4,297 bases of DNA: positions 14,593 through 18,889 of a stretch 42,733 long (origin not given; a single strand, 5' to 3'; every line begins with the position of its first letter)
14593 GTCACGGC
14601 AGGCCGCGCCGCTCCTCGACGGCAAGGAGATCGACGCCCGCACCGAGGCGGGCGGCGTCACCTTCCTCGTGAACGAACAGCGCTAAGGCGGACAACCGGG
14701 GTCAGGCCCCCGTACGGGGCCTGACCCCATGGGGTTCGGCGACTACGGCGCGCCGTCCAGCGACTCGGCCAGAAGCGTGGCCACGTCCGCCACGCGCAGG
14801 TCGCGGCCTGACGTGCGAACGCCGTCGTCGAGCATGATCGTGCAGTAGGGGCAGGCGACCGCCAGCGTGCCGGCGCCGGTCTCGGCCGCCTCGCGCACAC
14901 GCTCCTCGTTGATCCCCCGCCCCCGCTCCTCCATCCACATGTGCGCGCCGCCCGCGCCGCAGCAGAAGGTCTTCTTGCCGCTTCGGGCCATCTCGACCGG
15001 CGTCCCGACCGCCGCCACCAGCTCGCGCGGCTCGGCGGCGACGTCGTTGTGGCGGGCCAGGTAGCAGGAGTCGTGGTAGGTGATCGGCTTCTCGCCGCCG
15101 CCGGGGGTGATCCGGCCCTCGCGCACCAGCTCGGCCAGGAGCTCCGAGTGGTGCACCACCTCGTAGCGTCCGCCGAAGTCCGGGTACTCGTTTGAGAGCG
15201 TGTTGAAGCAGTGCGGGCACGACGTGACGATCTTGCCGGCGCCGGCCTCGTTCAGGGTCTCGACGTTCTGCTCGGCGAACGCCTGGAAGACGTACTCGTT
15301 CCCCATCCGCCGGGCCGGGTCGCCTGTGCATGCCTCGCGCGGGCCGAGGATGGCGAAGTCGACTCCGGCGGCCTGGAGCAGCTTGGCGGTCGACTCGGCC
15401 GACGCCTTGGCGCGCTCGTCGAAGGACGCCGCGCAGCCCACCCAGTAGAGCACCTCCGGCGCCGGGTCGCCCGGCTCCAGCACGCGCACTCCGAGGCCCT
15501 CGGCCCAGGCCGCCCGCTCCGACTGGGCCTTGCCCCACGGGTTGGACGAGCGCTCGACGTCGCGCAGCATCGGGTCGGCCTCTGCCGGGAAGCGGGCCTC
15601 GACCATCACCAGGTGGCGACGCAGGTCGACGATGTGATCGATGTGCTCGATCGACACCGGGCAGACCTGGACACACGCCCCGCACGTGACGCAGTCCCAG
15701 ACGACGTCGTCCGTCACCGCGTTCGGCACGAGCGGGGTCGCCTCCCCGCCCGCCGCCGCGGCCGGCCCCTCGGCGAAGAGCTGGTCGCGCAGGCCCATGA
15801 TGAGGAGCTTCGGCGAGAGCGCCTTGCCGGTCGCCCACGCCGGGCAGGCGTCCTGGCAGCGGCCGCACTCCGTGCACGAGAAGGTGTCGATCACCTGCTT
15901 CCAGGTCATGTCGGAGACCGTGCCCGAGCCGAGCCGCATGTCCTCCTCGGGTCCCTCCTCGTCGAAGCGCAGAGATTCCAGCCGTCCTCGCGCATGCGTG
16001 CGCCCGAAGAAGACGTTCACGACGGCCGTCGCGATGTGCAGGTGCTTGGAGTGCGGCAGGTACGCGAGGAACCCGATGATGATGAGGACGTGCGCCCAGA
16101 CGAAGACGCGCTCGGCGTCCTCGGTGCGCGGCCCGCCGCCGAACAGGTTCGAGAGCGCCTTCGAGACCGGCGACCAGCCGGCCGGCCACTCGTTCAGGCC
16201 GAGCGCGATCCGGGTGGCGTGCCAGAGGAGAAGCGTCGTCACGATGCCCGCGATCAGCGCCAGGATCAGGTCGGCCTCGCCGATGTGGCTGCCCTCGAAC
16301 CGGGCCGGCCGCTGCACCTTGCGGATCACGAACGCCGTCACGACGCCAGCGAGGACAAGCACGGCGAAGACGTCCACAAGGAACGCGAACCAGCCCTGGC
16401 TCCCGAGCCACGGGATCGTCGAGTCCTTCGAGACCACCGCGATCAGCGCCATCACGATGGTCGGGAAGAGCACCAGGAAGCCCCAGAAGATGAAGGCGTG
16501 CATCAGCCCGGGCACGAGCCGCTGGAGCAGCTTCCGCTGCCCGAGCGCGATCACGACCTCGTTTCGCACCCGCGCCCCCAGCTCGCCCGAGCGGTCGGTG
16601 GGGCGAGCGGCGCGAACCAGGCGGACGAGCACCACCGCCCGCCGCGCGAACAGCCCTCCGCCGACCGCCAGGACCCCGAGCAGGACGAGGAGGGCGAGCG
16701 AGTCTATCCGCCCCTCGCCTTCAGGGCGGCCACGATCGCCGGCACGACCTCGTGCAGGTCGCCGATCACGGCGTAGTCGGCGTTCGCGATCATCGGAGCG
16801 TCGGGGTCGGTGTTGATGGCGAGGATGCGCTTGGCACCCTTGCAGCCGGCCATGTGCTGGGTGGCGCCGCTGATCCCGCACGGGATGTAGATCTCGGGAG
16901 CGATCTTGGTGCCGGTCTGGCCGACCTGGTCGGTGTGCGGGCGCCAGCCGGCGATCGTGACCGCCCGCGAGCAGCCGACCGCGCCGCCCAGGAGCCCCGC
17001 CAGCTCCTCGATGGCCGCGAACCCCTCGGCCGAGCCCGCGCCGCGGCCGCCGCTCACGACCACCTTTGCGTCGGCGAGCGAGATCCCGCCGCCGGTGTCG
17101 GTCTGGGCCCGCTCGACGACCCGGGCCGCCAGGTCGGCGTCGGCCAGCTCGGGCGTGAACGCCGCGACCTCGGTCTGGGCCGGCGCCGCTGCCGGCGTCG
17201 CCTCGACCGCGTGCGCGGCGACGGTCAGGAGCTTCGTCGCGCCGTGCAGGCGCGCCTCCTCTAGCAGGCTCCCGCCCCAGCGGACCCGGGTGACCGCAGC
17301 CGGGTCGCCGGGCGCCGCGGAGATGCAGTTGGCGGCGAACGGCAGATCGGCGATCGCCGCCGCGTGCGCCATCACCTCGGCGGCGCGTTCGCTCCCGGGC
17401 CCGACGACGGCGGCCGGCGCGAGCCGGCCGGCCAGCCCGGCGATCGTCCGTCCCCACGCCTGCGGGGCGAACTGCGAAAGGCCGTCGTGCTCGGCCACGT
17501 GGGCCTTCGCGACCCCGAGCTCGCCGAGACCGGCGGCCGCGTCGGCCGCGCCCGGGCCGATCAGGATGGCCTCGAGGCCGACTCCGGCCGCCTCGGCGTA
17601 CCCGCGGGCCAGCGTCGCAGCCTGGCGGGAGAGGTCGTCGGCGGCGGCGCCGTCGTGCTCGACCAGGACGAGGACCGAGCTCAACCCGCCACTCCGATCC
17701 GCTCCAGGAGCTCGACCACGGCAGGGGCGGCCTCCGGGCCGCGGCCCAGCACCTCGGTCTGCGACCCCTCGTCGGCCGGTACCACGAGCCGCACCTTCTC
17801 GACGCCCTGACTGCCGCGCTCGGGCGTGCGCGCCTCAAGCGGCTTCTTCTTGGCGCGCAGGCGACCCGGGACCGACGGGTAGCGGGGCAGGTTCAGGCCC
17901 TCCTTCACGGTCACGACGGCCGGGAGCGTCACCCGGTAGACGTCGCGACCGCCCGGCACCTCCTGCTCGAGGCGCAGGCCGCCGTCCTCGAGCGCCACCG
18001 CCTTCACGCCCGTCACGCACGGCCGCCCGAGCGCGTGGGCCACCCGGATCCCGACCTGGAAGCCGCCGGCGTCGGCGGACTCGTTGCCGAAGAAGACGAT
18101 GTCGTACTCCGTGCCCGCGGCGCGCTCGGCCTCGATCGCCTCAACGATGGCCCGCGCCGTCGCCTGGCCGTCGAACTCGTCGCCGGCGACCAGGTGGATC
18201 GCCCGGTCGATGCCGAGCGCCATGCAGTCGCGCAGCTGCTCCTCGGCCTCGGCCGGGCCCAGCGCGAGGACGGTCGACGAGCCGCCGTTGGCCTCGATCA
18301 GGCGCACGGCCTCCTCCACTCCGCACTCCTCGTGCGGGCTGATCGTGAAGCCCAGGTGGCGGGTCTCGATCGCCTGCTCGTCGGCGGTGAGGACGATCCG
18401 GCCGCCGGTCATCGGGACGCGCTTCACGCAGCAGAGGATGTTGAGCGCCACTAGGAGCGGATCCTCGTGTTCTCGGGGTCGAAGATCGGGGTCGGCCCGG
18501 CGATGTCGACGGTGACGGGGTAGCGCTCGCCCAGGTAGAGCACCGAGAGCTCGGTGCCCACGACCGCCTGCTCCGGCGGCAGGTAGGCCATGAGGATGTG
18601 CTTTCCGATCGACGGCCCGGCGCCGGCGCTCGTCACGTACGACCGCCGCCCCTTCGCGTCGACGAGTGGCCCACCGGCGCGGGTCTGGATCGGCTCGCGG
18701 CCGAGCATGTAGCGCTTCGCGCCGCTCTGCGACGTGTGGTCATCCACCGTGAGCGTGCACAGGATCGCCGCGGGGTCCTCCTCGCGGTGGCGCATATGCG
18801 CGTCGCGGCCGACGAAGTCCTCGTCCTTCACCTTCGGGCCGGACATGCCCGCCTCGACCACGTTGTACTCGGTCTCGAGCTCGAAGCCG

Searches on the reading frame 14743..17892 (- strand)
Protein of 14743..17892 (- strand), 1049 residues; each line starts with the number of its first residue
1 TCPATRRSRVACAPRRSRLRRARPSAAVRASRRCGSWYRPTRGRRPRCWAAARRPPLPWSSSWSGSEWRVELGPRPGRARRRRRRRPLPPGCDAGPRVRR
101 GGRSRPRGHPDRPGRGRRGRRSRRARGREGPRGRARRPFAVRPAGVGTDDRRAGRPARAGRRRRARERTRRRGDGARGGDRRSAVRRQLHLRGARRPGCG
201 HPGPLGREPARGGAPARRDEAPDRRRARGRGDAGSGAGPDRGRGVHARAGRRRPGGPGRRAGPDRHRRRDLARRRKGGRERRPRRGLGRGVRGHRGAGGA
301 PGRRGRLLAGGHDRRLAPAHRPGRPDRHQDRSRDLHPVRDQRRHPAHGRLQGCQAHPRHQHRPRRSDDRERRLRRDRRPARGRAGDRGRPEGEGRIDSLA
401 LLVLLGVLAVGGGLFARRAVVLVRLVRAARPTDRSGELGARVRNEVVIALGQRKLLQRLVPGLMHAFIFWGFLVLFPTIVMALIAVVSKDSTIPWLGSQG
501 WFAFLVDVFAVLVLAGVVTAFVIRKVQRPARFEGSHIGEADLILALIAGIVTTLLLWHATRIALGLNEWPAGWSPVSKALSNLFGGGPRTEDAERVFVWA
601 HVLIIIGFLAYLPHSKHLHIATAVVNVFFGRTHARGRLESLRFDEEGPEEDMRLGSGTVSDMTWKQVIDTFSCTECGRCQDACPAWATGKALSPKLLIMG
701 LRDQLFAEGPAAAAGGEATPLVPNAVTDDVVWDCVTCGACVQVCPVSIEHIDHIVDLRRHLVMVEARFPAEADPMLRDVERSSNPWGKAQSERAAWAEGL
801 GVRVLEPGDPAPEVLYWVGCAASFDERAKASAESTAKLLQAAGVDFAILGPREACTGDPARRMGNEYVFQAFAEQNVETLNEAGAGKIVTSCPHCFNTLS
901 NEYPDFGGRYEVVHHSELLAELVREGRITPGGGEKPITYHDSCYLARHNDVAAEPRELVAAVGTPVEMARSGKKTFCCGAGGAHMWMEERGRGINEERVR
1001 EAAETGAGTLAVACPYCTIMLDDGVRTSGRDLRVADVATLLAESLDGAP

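Call 8: search_protein_families(library=pfam, proteins=[window:14743-17892:-], max_evalue=0.001)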
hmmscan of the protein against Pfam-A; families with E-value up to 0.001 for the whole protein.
window:14743-17892:- (1049 aa): 10 families
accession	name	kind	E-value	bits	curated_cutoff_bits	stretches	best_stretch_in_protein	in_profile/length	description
PF02754.22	CCG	-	3.9e-34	117.1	20.6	2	937-1022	1-85/85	Cysteine-rich domain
PF13237.11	Fer4_10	-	3.4e-12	46.5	25.5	1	667-745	3-53/53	4Fe-4S dicluster domain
PF13187.11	Fer4_9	-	2e-11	44.2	27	1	673-747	2-50/52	4Fe-4S dicluster domain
PF13183.11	Fer4_8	-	6.8e-09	36.6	27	1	672-748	4-68/68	4Fe-4S dicluster domain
PF12838.12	Fer4_7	-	1.1e-08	35.8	27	0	732-747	36-51/52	4Fe-4S dicluster domain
PF13534.11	Fer4_17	-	1.1e-06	29.5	22.2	0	668-685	41-58/61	4Fe-4S dicluster domain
PF12797.12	Fer4_2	-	1.1e-06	28.7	24.5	1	664-685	1-22/22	4Fe-4S binding domain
PF00037.32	Fer4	-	2.6e-06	27.4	21.1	0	667-684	2-19/24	4Fe-4S binding domain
PF13484.11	Fer4_16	-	1.6e-05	26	30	1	673-746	2-65/66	4Fe-4S double cluster binding domain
PF14697.11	Fer4_21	-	0.00022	21.7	35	0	732-746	39-53/59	4Fe-4S dicluster domain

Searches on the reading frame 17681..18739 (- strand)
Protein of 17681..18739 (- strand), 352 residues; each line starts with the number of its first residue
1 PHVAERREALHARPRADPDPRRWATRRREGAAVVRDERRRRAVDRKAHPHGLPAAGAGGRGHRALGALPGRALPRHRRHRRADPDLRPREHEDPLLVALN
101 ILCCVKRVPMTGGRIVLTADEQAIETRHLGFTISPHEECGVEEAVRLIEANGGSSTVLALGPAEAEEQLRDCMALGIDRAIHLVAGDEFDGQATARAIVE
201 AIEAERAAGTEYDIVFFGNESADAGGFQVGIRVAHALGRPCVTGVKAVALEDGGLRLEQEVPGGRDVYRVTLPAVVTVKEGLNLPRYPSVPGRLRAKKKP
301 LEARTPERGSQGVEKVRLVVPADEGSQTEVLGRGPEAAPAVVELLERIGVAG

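Call 8: search_protein_families(library=pfam, proteins=[window:17681-18739:-], max_evalue=0.001)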
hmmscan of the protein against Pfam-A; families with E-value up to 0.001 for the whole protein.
window:17681-18739:- (352 aa): 1 family
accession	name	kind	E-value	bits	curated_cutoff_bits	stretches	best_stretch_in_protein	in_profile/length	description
PF01012.27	ETF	-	7.7e-29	101.2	26.7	1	127-305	7-177/181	Electron transfer flavoprotein domain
